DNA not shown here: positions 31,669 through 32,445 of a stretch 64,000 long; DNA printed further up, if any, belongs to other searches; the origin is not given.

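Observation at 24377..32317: Kinase-free transketolase-dependent sugar operon: GPH importer, EamA exporter, Fe-ADH, split transketolase, GH31, RpiB isomerase (sulfo-TK-type sulfoquinovose degradation candidate)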

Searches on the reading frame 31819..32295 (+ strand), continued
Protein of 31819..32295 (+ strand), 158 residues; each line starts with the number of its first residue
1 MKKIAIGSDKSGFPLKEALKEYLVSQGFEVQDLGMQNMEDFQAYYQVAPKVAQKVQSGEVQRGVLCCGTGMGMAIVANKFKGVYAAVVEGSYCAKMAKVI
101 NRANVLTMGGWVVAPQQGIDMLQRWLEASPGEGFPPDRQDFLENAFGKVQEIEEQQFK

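Call 74: find_encoding_contigs(protein=P0240, flank=10000, max_places=2)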
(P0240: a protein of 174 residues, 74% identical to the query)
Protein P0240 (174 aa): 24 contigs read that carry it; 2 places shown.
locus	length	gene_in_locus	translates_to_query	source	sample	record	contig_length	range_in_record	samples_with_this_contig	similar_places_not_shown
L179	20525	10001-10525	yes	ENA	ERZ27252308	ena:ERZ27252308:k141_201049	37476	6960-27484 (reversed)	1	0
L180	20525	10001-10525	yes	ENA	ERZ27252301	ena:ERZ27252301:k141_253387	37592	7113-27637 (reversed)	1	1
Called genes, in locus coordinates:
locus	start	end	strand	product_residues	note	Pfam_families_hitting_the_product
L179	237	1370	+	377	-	PF00480:ROK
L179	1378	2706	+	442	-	PF02952:Fucose_iso_C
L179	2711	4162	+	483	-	PF07690:MFS_1, PF13347:MFS_2, PF07690:MFS_1 (weak)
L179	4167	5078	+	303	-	PF00892:EamA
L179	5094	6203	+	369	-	PF00465:Fe-ADH, PF13685:Fe-ADH_2, PF25137:ADH_Fe_C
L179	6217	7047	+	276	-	PF00456:Transketolase_N, PF02775:TPP_enzyme_C (weak), PF00676:E1_dh, PF13292:DXP_synthase_N (weak)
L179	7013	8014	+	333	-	PF02779:Transket_pyr, PF02780:Transketolase_C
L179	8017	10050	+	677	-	PF13802:Gal_mutarotas_2, PF01055:Glyco_hydro_31_2nd, PF21365:Glyco_hydro_31_3rd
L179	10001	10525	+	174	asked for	PF02502:LacAB_rpiB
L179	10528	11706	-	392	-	PF00291:PALP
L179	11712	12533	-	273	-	PF12746:GNAT_acetyltran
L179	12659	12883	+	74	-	-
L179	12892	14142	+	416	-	PF00557:Peptidase_M24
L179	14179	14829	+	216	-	PF09394:Inhibitor_I42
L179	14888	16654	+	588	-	PF00989:PAS, PF08448:PAS_4, PF08447:PAS_3 (weak), PF13426:PAS_9, PF00990:GGDEF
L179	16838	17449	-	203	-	-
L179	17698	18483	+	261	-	PF00198:2-oxoacid_dh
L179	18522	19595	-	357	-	PF00144:Beta-lactamase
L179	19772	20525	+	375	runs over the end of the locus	-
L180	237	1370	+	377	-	PF00480:ROK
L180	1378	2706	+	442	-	PF02952:Fucose_iso_C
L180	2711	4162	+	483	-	PF07690:MFS_1, PF13347:MFS_2, PF07690:MFS_1 (weak)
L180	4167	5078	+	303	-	PF00892:EamA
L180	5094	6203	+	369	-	PF00465:Fe-ADH, PF13685:Fe-ADH_2, PF25137:ADH_Fe_C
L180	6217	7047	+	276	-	PF00456:Transketolase_N, PF02775:TPP_enzyme_C (weak), PF00676:E1_dh, PF13292:DXP_synthase_N (weak)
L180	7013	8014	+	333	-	PF02779:Transket_pyr, PF02780:Transketolase_C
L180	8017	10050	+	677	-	PF13802:Gal_mutarotas_2, PF01055:Glyco_hydro_31_2nd, PF21365:Glyco_hydro_31_3rd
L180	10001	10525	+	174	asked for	PF02502:LacAB_rpiB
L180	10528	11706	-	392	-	PF00291:PALP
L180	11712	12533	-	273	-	PF12746:GNAT_acetyltran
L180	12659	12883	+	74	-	-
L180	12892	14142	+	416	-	PF00557:Peptidase_M24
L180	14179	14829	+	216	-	PF09394:Inhibitor_I42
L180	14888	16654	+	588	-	PF00989:PAS, PF08448:PAS_4, PF08447:PAS_3 (weak), PF13426:PAS_9, PF00990:GGDEF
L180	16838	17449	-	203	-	-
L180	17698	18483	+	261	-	PF00198:2-oxoacid_dh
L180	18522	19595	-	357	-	PF00144:Beta-lactamase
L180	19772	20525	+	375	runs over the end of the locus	-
